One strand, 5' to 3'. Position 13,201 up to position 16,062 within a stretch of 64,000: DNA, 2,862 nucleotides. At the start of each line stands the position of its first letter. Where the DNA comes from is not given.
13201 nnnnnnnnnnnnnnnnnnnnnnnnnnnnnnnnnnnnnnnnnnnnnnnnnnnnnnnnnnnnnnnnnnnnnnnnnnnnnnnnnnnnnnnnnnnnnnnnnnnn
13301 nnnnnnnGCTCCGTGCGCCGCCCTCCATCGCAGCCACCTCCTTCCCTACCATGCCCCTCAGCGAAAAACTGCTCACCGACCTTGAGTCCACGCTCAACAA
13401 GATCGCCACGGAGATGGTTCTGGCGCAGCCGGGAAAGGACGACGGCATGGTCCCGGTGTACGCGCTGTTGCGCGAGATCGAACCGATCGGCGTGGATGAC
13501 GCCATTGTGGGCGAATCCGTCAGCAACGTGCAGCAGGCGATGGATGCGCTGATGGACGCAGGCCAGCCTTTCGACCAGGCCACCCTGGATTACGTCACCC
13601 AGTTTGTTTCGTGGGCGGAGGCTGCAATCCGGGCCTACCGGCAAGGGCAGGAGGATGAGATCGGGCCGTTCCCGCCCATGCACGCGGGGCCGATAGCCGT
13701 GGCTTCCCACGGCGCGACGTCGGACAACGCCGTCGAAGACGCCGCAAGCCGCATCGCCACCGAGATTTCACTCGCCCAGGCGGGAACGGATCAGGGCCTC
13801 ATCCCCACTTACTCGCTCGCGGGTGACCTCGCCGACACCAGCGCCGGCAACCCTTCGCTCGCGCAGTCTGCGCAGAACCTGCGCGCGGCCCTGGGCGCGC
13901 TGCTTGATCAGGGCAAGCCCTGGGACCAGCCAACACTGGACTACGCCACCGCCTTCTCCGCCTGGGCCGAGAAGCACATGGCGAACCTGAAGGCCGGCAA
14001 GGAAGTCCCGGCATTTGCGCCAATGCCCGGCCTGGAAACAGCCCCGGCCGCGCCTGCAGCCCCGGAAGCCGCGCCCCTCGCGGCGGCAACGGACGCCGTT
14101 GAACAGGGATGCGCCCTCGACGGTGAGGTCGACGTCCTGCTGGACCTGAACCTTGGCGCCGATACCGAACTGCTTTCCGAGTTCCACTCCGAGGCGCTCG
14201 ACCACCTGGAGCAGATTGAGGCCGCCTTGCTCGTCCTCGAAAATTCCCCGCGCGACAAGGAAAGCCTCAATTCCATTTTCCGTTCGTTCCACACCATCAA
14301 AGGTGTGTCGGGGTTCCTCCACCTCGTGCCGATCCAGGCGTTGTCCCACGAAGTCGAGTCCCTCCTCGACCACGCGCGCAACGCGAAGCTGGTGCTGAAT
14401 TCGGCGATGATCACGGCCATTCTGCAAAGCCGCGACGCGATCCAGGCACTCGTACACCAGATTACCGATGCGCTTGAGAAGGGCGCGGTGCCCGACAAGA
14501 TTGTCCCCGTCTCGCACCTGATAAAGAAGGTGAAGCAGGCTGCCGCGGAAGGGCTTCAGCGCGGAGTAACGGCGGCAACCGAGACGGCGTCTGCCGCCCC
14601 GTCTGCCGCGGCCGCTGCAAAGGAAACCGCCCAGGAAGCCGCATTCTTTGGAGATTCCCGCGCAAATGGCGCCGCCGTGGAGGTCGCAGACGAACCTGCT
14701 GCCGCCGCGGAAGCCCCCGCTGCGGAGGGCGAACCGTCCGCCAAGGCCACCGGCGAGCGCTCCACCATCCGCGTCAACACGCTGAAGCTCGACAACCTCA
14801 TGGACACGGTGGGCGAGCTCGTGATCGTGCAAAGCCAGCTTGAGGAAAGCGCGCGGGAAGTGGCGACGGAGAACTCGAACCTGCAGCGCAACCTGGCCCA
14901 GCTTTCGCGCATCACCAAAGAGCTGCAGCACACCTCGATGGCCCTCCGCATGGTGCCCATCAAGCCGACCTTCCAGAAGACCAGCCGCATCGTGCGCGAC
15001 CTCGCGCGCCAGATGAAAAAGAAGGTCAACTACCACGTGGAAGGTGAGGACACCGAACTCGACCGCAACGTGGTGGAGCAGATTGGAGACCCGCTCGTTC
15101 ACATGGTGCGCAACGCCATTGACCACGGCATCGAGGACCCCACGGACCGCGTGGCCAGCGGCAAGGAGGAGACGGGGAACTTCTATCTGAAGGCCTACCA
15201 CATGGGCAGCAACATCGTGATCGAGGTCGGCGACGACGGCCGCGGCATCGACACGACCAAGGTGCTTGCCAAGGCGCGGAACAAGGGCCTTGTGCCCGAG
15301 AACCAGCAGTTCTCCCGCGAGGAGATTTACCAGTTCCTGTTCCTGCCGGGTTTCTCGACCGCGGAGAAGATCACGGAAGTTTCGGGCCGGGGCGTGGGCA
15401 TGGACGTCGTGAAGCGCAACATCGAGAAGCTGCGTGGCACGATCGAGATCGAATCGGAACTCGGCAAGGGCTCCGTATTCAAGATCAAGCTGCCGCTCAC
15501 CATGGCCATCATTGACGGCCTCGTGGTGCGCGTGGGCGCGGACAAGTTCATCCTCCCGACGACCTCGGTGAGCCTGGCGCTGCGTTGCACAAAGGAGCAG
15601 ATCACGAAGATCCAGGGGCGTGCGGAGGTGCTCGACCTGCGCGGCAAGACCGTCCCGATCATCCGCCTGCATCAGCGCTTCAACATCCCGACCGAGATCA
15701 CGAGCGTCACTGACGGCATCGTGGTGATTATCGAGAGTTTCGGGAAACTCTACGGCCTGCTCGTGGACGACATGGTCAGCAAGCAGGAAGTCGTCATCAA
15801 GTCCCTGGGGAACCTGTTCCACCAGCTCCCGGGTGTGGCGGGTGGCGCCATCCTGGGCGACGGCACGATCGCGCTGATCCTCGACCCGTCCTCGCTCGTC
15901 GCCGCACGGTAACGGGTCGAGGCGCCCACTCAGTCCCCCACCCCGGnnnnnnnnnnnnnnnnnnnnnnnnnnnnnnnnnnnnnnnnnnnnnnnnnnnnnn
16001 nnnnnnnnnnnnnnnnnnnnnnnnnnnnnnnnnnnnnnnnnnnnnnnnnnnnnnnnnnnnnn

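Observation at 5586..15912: Six-gene Che-like operon (CheR, CheB, PAS kinase, REC-HD-GYP, hybrid kinase, CheA) with no MCP, CheW or CheY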

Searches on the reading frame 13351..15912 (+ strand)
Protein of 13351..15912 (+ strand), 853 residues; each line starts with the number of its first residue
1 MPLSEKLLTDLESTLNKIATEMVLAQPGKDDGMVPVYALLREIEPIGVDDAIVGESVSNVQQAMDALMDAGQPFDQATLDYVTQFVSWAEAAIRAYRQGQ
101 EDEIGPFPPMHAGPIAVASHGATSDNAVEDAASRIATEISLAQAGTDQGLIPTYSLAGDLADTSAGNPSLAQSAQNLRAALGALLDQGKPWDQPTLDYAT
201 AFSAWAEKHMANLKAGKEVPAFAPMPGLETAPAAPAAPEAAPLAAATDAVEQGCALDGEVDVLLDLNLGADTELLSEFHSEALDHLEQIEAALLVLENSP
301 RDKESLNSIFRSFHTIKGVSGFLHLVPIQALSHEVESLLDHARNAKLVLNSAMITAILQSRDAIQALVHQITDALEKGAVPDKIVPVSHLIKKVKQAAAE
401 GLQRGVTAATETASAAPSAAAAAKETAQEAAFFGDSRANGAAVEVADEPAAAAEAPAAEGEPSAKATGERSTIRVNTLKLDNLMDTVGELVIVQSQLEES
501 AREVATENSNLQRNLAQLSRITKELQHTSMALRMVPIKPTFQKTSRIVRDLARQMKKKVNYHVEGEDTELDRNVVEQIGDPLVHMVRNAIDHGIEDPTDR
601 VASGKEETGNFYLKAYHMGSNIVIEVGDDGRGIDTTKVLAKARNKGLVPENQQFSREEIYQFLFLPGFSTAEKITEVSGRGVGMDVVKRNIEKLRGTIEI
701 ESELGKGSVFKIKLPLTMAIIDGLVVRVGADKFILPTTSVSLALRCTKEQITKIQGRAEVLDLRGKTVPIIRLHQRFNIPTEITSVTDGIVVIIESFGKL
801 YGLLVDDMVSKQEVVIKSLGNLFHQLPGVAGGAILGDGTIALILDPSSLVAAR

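Call 3: search_protein_families(library=pfam, proteins=[window:13351-15912:+], max_evalue=0.01)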
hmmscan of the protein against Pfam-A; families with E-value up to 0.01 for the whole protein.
window:13351-15912:+ (853 aa): 4 families
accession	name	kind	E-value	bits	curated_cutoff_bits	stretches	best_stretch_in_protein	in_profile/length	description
PF01584.24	CheW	-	1.4e-24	86.7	23.5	1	723-851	2-135/138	CheW-like domain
PF02895.20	H-kinase_dim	-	4e-17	62.9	23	1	471-531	2-67/68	Signal transducing histidine kinase, homodimeric domain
PF02518.31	HATPase_c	-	1.5e-15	58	26.4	1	580-717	4-110/111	Histidine kinase-, DNA gyrase B-, and HSP90-like ATPase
PF01627.28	Hpt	-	1.7e-15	57.5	24.6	1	273-366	1-80/84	Hpt domain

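Call 5: search_protein_families(library=ncbifam, proteins=[window:13351-15912:+], max_evalue=0.01)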
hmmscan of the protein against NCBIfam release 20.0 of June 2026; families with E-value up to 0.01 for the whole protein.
window:13351-15912:+ (853 aa): 32 families (the best 25 are shown)
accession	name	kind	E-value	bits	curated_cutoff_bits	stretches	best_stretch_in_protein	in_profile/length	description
NF007835.0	PRK10547.1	equivalog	5.2e-140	468.1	793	2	427-850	235-657/670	chemotaxis protein CheA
NF041336.1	CheA_Halo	equivalog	1.8e-115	387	950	2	448-847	268-664/666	chemotaxis protein CheA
NF046044.1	PnpS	equivalog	3.6e-10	39.4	400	1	677-715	352-390/390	two-component system histidine kinase PnpS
NF008298.1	PRK11086.1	subfamily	3.5e-08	32.3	520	1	568-716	410-525/529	DcuS/MalK family sensor histidine kinase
TIGR02966.1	phoR_proteo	equivalog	6.2e-08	32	334.2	1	676-713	295-332/333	phosphate regulon sensor histidine kinase PhoR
NF047874.1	MASE3_PAS_HK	subfamily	6.6e-08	31.8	560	1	676-718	585-627/655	MASE3 domain-containing sensor histidine kinase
TIGR02956.1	TMAO_torS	equivalog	2.4e-07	29.3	676.5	1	663-718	630-684/967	TMAO reductase system sensor histidine kinase/response regulator TorS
NF007688.0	PRK10364.1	equivalog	1.5e-06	27.3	479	1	675-718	410-453/460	two-component system sensor histidine kinase ZraS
NF008468.0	PRK11360.1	equivalog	4.6e-06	25.3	646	1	662-717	559-609/616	two-component system sensor histidine kinase AtoS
NF041947.1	LuxQ_Vibrio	equivalog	6.5e-06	24.3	1200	1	673-719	653-699/843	quorum-sensing autoinducer 2 sensor kinase/phosphatase LuxQ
NF041832.1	near_NosP_CTERM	subfamily_domain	1.3e-05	24.4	400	1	672-717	181-226/370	NahK/ErcS family hybrid sensor histidine kinase/response regulator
NF053867.1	SprKinKinDBac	equivalog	1.4e-05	23.7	775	1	657-717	443-498/500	sporulation kinase KinD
NF010411.0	PRK13837.1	equivalog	1.7e-05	23.1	647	1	665-718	629-677/828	two-component system VirA-like sensor kinase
NF038297.2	hybrid_HK_HrmK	equivalog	5.6e-05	22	725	1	662-718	402-459/607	hybrid histidine kinase/response regulator HrmK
NF038348.1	T2SS_HK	subfamily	0.00012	20.6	450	1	663-716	523-573/574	histidine kinase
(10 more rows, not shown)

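Call 11: find_homologous_proteins(query=window:13351-15912:+, max_evalue=1e-20)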
Query window:13351-15912:+ (853 aa): 955 proteins with E <= 1e-20 among 8000 candidates; the best 120 are listed.
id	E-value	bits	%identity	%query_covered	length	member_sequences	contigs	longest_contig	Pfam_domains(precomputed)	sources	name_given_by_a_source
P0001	0.0e+0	1841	100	100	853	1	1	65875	PF02895.21,PF01584.25,PF02518.32,PF01627.29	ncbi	-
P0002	1.4e-286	971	56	100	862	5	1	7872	PF02895.21,PF01584.25,PF02518.32,PF01627.29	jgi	-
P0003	8.3e-286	969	57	100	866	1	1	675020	PF02895.21,PF01584.25,PF02518.32,PF01627.29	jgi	jgi:two-component system chemotaxis sensor kinase CheA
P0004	4.2e-285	966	72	45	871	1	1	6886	PF02895.21,PF01584.25,PF02518.32,PF01627.29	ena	-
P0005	2.4e-284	964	56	100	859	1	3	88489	PF02895.21,PF01584.25,PF02518.32,PF01627.29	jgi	jgi:two-component system chemotaxis sensor kinase CheA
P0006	1.9e-283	961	56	100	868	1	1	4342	PF02895.21,PF01584.25,PF02518.32,PF01627.29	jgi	-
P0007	3.1e-283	960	56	100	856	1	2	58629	PF02895.21,PF01584.25,PF02518.32,PF01627.29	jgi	jgi:two-component system chemotaxis sensor kinase CheA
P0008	4.4e-283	960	56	100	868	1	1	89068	PF02895.21,PF01584.25,PF02518.32,PF01627.29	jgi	jgi:two-component system, chemotaxis family, sensor kinase CheA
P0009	1.0e-282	958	56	100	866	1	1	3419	PF02895.21,PF01584.25,PF02518.32,PF01627.29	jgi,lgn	-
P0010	1.1e-281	955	54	100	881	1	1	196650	PF02895.21,PF01584.25,PF02518.32,PF01627.29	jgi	jgi:two-component system chemotaxis sensor kinase CheA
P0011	2.8e-281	954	55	100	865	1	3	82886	PF02895.21,PF01584.25,PF02518.32,PF01627.29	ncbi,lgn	-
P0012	2.7e-279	947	55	100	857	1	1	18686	PF02895.21,PF01584.25,PF02518.32,PF01627.29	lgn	-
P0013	1.9e-276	938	55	100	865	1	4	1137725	PF02895.21,PF01584.25,PF02518.32,PF01627.29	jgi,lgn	jgi:two-component system chemotaxis sensor kinase CheA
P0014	5.9e-276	936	55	100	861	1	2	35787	PF02895.21,PF01584.25,PF02518.32,PF01627.29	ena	-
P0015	1.2e-275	935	54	100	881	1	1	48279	PF02895.21,PF01584.25,PF02518.32,PF01627.29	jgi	jgi:two-component system, chemotaxis family, sensor kinase CheA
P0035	2.8e-249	848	58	85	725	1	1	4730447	PF02895.21,PF01584.25,PF02518.32,PF01627.29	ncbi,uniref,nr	ncbi:chemotaxis protein CheA [Nibricoccus aquaticus]|uniref:Chemotaxis protein CheA n=1 Tax=Nibricoc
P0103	1.6e-242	826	57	85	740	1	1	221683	PF02895.21,PF01584.25,PF02518.32,PF01627.29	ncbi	-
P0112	6.4e-242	824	58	85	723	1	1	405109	PF02895.21,PF01584.25,PF02518.32,PF01627.29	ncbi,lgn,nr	ncbi:MAG: chemotaxis protein CheA [Opitutae bacterium]|nr:chemotaxis protein CheA [Opitutae bacteriu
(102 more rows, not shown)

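Call 13: find_encoding_contigs(protein=P0035, flank=10000, max_places=2)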
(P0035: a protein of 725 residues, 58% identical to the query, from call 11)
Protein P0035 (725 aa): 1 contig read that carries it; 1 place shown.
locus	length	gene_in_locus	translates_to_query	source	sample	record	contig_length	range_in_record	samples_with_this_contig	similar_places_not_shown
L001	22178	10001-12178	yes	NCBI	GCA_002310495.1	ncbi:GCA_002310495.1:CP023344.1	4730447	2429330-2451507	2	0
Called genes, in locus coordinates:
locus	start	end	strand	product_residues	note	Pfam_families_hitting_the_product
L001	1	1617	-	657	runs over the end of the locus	PF13174:TPR_6 (faint), PF13176:TPR_7 (faint), PF13424:TPR_12 (weak), PF00515:TPR_1, PF07719:TPR_2 (weak), PF00515:TPR_1, PF07719:TPR_2, PF13844:Glyco_transf_41, +9 more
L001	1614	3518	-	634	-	PF00515:TPR_1 (faint), PF07719:TPR_2 (faint), PF12895:ANAPC3 (faint), PF13432:TPR_16 (weak), PF14559:TPR_19, PF13424:TPR_12 (weak), PF13432:TPR_16 (weak), PF13844:Glyco_transf_41, +7 more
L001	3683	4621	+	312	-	PF08668:HDOD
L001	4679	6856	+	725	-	PF08448:PAS_4, PF13426:PAS_9 (weak), PF00989:PAS, PF08448:PAS_4 (weak), PF13426:PAS_9, PF00512:HisKA, PF02518:HATPase_c, PF00072:Response_reg, +2 more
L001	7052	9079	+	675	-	PF00512:HisKA, PF02518:HATPase_c, PF00072:Response_reg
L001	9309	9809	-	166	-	PF01584:CheW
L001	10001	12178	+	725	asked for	PF01627:Hpt, PF02895:H-kinase_dim, PF02518:HATPase_c, PF01584:CheW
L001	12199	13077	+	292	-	PF08668:HDOD, PF01966:HD (weak)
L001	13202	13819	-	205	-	-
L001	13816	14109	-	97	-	-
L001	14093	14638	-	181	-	PF07638:Sigma70_ECF, PF04542:Sigma70_r2, PF08281:Sigma70_r4_2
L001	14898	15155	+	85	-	-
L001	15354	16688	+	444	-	PF00072:Response_reg, PF00158:Sigma54_activat, PF13191:AAA_16, PF14532:Sigma54_activ_2, PF00004:AAA, PF07728:AAA_5, PF25601:AAA_lid_14, PF02954:HTH_8, +4 more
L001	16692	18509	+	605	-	PF00672:HAMP, PF00512:HisKA, PF02518:HATPase_c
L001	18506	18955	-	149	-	PF00583:Acetyltransf_1, PF13673:Acetyltransf_10, PF13508:Acetyltransf_7 (weak)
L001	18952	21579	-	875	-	PF01136:Peptidase_U32, PF12392:DUF3656, PF01136:Peptidase_U32 (weak)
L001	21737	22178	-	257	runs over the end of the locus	PF07589:PEP_exosort_dom (weak)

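Call 14: find_encoding_contigs(protein=P0003, flank=10000, max_places=2)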
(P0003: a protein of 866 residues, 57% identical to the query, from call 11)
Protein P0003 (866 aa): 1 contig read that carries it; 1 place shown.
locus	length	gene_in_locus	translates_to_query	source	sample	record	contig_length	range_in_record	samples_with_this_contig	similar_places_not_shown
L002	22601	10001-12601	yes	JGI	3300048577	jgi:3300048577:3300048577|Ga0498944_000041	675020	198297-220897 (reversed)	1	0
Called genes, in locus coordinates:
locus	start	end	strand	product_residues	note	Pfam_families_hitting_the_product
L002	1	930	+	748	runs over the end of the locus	PF05157:MshEN, PF00437:T2SSE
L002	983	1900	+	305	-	-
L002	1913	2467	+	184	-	-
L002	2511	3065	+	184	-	-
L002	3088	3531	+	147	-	-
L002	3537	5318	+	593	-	PF03958:Secretin_N (faint), PF00263:Secretin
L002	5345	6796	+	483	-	PF25390:WD40_RLD, PF13540:RCC1_2, PF00415:RCC1 (weak), PF13540:RCC1_2 (weak), PF00415:RCC1, PF13540:RCC1_2, PF00415:RCC1, PF13540:RCC1_2 (weak), +1 more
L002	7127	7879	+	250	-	PF20260:PUA_4, PF04452:Methyltrans_RNA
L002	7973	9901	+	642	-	PF00989:PAS (weak), PF08448:PAS_4 (faint), PF00989:PAS (weak), PF13426:PAS_9 (weak), PF00512:HisKA (weak), PF02518:HATPase_c, PF00072:Response_reg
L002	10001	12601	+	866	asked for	PF01627:Hpt, PF02895:H-kinase_dim, PF02518:HATPase_c, PF01584:CheW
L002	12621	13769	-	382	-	PF00899:ThiF, PF00581:Rhodanese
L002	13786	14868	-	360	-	PF00962:A_deaminase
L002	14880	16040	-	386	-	PF02073:Peptidase_M29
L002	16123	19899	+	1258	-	PF02574:S-methyl_trans, PF00809:Pterin_bind, PF02607:B12-binding_2, PF02310:B12-binding, PF02965:Met_synt_B12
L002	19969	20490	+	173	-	PF01475:FUR (weak)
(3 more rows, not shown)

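Call 15: find_encoding_contigs(protein=P0001, flank=10000, max_places=2)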
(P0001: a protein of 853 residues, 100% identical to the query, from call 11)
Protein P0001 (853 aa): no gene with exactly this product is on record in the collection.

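Call 16: find_encoding_contigs(protein=P0013, flank=10000, max_places=2)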
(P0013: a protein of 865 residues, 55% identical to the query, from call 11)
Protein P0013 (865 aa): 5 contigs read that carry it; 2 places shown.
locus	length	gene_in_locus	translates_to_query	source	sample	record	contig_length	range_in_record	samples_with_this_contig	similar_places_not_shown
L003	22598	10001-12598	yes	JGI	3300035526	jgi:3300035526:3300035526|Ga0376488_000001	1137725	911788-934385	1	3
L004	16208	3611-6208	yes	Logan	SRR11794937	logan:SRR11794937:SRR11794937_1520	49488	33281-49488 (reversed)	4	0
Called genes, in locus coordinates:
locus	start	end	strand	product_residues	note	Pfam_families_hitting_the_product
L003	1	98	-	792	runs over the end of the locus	PF07715:Plug, PF00593:TonB_dep_Rec_b-barrel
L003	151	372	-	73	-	-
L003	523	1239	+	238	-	PF20260:PUA_4 (faint), PF04452:Methyltrans_RNA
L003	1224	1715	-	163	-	PF03602:Cons_hypoth95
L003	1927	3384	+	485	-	-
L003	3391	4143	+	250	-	PF02405:MlaE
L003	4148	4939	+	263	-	PF00005:ABC_tran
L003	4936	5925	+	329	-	PF02470:MlaD, PF28544:Helical_needle, PF06013:WXG100 (faint), PF28544:Helical_needle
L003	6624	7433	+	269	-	PF20260:PUA_4 (weak), PF04452:Methyltrans_RNA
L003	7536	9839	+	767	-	PF00072:Response_reg, PF00989:PAS (faint), PF08448:PAS_4 (weak), PF13426:PAS_9, PF00512:HisKA (weak), PF02518:HATPase_c, PF00072:Response_reg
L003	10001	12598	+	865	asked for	PF01627:Hpt, PF02895:H-kinase_dim, PF02518:HATPase_c, PF01584:CheW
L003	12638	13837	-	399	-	PF13188:PAS_8 (weak), PF00512:HisKA, PF02518:HATPase_c, PF13581:HATPase_c_2 (weak)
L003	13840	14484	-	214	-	PF04127:DFP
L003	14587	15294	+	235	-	-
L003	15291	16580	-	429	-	PF00285:Citrate_synt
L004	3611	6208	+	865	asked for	PF01627:Hpt, PF02895:H-kinase_dim, PF02518:HATPase_c, PF01584:CheW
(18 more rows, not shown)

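Call 18: find_related_loci(query=A1, collection=genome_contigs, flank=10000)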
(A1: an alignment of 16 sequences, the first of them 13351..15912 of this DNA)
Query A1 (853 aa) in genome_contigs; peptide patterns used: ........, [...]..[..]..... (x = any residue, [..] = any of these).
599 stretches matched a pattern (row limit reached: there are more); 589 encode a relative of the query (tblastn E <= 1e-3); the best 80 are kept; 80 distinct loci.
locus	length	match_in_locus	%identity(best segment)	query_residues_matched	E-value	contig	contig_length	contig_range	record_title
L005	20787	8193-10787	55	1-851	0e+0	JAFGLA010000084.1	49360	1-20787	MAG: Opitutales bacterium isolate Zod_Metabat.372 k87_12525699, whole genome shotgun sequence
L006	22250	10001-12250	56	1-852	0e+0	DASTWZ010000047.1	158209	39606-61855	MAG TPA_asm: Opitutaceae bacterium isolate SMAG_U2401 k141_647007, whole genome shotgun sequence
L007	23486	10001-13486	54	1-850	0e+0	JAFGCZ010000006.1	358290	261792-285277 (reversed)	MAG: Opitutales bacterium isolate Zod_Metabat.1145 k87_5464840, whole genome shotgun sequence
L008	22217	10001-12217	57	1-852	0e+0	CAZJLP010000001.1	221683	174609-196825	MAG TPA_asm: uncultured Opitutaceae bacterium isolate binchicken_co174_45 genome assembly, contig: NODE_22_length_221683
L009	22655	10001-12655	47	1-851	0e+0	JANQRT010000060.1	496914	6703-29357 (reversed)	MAG: Opitutaceae bacterium isolate IP29b_bin.74 k99_3394774, whole genome shotgun sequence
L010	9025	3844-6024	57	1-852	0e+0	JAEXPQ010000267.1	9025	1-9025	MAG: Verrucomicrobia bacterium isolate OH_HBrB_193 k127_1750480, whole genome shotgun sequence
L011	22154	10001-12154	58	1-851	0e+0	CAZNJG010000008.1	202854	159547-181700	MAG TPA_asm: uncultured Opitutaceae bacterium isolate SRP344714_co2_250 genome assembly, contig: NODE_123_length_202854_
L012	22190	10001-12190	57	1-852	0e+0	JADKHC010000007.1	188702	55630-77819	MAG: Verrucomicrobia bacterium isolate Skiv_18-Q3-R9-52_BAT3C.155 tig00010325-10-1880690, whole genome shotgun sequence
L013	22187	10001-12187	57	1-852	0e+0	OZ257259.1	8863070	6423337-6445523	MAG: Opitutaceae bacterium isolate 8c8c86a4-7f3d-427f-b2af-761d391f18d0 genome assembly, chromosome: 1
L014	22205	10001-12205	56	1-851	0e+0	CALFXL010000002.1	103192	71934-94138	MAG TPA_asm: uncultured Opitutaceae bacterium isolate SRR4028131_bin.109_CONCOCT_v1.1_MAG genome assembly, contig: ERZ79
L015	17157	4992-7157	57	1-852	0e+0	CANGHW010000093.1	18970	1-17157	MAG: Opitutae bacterium isolate Jr-28jun17-119 genome assembly, contig: Jr-28jun17-C4101, whole genome shotgun sequence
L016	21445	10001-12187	57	1-852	0e+0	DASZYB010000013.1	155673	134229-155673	MAG TPA_asm: Opitutaceae bacterium isolate SMAG_U6199 k141_1228691, whole genome shotgun sequence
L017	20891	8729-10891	56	11-852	0e+0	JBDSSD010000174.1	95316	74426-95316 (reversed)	MAG: Opitutus sp. isolate cluster1_bin.526 k127_4140464, whole genome shotgun sequence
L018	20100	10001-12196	56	1-852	0e+0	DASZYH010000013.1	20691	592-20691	MAG TPA_asm: Opitutaceae bacterium isolate SMAG_U6205 k141_579521, whole genome shotgun sequence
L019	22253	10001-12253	55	1-852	0e+0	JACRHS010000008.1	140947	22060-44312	MAG: Opitutia bacterium isolate NC_groundwater_1783_Pr3_B-0.1um_64_19 SR-2_scaffold_141_884069, whole genome shotgun seq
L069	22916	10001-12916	48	130-852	0e+0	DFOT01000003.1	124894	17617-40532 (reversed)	MAG TPA_asm: Opitutia bacterium UBA3534 UBA3534_contig_50, whole genome shotgun sequence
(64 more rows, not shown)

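Call 31: find_encoding_contigs(protein=P0103, flank=10000, max_places=1)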
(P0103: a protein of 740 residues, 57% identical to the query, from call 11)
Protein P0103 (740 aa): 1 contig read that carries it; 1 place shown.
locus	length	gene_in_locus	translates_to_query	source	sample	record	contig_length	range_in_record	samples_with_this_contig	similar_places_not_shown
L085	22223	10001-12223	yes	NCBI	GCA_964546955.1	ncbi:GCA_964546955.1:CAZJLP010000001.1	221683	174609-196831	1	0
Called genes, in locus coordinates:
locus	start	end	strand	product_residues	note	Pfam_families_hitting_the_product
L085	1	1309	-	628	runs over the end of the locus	PF07719:TPR_2 (faint), PF12895:ANAPC3 (faint), PF13176:TPR_7 (faint), PF14559:TPR_19, PF23914:TPR_CcmH_CycH (weak), PF13414:TPR_11 (weak), PF00515:TPR_1 (weak), PF13844:Glyco_transf_41, +7 more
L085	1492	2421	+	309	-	PF08668:HDOD, PF01966:HD (faint)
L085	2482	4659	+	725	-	PF08448:PAS_4, PF00989:PAS, PF08448:PAS_4, PF08447:PAS_3, PF13426:PAS_9, PF00512:HisKA, PF02518:HATPase_c, PF00072:Response_reg, +2 more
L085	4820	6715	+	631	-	PF00015:MCPsignal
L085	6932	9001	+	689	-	PF00512:HisKA, PF02518:HATPase_c, PF00072:Response_reg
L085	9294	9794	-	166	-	PF01584:CheW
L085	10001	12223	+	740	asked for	PF01627:Hpt, PF02895:H-kinase_dim, PF02518:HATPase_c, PF01584:CheW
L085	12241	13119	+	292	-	PF08668:HDOD, PF01966:HD (faint)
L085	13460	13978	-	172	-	PF03975:CheD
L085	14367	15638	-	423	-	PF00072:Response_reg, PF13487:HD_5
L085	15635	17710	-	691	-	PF08447:PAS_3, PF02518:HATPase_c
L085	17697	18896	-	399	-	PF00072:Response_reg, PF01339:CheB_methylest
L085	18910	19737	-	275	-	PF03705:CheR_N, PF01739:CheR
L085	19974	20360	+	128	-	PF00460:Flg_bb_rod (weak)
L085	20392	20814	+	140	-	PF00460:Flg_bb_rod (weak), PF06429:Flg_bbr_C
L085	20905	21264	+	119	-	PF02049:FliE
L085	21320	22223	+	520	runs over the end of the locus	PF01514:YscJ_FliF, PF08345:YscJ_FliF_C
